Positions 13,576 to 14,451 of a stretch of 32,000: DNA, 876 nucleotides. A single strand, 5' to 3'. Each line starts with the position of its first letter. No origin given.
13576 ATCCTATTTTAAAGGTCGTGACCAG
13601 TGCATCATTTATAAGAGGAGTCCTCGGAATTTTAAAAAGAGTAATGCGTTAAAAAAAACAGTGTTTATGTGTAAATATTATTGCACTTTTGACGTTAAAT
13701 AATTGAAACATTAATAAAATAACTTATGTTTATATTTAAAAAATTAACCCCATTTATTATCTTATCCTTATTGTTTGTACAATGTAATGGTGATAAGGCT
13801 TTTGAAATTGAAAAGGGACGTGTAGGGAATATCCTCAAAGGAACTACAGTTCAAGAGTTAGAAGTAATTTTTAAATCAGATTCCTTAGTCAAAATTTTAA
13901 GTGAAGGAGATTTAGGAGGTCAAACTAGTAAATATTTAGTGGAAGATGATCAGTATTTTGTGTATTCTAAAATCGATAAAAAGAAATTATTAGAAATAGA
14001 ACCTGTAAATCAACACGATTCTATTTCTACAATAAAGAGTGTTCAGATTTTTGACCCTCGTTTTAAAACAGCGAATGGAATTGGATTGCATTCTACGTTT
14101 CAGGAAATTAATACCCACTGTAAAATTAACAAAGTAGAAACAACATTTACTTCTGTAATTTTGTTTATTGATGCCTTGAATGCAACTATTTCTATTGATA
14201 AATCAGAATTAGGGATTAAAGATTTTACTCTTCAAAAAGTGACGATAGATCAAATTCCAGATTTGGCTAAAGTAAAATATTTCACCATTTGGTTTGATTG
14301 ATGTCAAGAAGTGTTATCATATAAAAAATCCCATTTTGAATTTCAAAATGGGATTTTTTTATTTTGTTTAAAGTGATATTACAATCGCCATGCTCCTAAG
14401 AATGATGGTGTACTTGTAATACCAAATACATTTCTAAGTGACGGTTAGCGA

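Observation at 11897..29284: High-density family of ~160 bp intergenic repeats with ~24 bp imperfect terminal inverted repeats (MITE/REP-like or structured RNA)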

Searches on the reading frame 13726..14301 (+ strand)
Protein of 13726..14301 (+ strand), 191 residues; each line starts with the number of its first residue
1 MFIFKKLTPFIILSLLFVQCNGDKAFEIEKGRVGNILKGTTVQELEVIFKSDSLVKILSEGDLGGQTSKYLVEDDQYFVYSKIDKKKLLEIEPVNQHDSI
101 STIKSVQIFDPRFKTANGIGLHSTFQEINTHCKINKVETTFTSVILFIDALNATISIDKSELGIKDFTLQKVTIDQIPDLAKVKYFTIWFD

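Call 73: search_protein_families(library=pfam, proteins=[window:13726-14301:+], max_evalue=0.001)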
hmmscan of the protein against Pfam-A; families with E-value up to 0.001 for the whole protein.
window:13726-14301:+ (191 aa): 0 families
